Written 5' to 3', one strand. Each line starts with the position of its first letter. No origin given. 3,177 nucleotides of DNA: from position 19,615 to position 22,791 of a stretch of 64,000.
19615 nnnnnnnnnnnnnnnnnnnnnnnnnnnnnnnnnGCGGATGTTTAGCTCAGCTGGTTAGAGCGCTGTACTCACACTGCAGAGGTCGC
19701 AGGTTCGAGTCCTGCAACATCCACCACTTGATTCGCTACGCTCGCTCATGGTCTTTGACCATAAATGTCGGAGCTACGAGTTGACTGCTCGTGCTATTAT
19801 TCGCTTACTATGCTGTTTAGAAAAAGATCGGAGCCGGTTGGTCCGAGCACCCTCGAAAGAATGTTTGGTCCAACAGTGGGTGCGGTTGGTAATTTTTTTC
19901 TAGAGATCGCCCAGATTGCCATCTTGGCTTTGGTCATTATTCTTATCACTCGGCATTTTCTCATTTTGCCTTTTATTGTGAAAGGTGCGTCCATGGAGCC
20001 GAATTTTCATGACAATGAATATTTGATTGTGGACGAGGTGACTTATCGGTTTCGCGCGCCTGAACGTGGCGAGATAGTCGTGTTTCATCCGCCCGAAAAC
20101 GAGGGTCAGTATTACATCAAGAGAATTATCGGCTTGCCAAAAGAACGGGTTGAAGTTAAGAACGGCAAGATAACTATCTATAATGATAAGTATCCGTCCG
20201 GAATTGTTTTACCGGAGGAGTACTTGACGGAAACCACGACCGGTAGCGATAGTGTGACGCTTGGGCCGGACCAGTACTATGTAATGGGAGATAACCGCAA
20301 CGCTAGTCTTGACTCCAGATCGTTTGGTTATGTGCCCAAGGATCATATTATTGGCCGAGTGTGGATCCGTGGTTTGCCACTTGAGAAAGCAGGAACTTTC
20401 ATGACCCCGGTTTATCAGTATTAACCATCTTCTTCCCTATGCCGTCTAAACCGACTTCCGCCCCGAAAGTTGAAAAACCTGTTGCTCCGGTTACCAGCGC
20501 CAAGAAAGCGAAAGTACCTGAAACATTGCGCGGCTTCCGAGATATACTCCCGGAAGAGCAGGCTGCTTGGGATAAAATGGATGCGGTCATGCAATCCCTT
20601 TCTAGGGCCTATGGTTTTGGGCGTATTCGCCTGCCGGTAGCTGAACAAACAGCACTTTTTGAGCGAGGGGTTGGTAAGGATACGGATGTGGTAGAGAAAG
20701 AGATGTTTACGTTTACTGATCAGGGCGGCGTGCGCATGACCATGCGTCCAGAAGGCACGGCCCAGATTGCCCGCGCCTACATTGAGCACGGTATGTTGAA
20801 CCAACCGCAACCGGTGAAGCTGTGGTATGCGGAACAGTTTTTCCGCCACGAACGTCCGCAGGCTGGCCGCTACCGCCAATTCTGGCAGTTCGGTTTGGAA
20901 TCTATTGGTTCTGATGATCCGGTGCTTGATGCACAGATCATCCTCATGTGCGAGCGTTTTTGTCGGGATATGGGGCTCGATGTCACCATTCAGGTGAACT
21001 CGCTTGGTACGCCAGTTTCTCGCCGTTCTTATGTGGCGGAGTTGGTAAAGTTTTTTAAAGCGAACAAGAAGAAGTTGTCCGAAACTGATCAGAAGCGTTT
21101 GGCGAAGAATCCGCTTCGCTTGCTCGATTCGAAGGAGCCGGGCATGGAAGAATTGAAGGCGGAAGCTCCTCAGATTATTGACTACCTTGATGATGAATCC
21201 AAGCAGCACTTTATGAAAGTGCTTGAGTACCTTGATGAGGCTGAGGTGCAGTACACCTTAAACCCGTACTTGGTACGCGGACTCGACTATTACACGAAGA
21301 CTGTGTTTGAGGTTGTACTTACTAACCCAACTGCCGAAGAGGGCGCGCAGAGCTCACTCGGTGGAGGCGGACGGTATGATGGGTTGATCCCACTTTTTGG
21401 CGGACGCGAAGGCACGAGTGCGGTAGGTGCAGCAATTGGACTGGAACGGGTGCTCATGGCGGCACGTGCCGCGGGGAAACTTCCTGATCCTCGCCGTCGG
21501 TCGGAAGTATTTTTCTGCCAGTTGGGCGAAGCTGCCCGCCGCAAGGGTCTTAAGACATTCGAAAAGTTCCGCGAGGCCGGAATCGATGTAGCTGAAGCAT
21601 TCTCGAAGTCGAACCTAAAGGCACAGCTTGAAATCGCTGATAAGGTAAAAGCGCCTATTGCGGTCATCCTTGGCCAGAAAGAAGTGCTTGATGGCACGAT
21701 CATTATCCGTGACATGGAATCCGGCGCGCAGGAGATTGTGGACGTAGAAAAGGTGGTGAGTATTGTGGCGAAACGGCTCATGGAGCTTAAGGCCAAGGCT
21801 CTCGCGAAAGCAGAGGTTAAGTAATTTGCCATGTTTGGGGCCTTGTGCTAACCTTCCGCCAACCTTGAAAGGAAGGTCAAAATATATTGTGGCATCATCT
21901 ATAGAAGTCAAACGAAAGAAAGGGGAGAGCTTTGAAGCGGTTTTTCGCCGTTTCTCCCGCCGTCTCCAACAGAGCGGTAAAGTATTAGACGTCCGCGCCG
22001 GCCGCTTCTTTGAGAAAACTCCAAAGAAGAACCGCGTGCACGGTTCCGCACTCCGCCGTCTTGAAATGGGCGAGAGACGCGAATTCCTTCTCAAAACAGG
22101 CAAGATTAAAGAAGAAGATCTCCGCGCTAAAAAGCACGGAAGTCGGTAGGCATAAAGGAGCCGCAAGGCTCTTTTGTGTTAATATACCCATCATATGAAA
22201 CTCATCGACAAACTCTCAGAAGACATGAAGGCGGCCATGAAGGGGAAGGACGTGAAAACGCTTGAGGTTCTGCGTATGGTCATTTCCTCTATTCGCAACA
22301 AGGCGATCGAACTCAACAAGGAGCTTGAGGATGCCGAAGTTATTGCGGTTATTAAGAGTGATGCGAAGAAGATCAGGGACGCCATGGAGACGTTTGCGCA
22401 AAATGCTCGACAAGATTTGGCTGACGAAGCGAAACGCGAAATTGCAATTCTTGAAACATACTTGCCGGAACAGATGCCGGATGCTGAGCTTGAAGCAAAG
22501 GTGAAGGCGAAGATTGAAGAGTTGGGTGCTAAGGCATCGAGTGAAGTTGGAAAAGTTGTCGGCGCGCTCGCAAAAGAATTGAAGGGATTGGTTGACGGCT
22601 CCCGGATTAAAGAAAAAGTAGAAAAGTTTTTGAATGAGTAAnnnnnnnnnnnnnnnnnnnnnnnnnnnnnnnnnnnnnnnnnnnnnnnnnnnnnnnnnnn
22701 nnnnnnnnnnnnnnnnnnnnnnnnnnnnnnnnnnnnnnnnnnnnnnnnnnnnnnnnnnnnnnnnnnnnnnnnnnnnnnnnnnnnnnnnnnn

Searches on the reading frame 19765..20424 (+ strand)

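Call 10: search_protein_families(library=pfam, proteins=[window:19765-20424:+], max_evalue=0.001)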
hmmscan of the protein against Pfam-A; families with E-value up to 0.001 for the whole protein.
window:19765-20424:+ (219 aa): 2 families
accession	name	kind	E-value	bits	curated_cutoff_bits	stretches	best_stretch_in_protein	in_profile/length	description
PF10502.14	Peptidase_S26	-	1.1e-44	152.8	22.9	1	47-200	3-164/168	Signal peptidase, peptidase S26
PF00717.28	Peptidase_S24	-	8.5e-07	29.1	23.3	1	71-133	39-93/116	Peptidase S24-like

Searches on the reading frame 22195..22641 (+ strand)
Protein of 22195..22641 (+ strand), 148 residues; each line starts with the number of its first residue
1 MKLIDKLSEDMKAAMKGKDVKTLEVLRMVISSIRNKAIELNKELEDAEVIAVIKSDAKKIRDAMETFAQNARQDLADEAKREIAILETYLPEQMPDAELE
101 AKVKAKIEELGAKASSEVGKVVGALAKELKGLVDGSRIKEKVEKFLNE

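Call 10: search_protein_families(library=pfam, proteins=[window:22195-22641:+], max_evalue=0.001)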
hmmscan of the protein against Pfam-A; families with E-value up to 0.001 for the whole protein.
window:22195-22641:+ (148 aa): 1 family
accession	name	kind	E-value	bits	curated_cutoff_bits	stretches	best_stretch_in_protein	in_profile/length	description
PF09424.15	YqeY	-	5.2e-41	140.5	27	1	5-146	2-143/143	Yqey-like protein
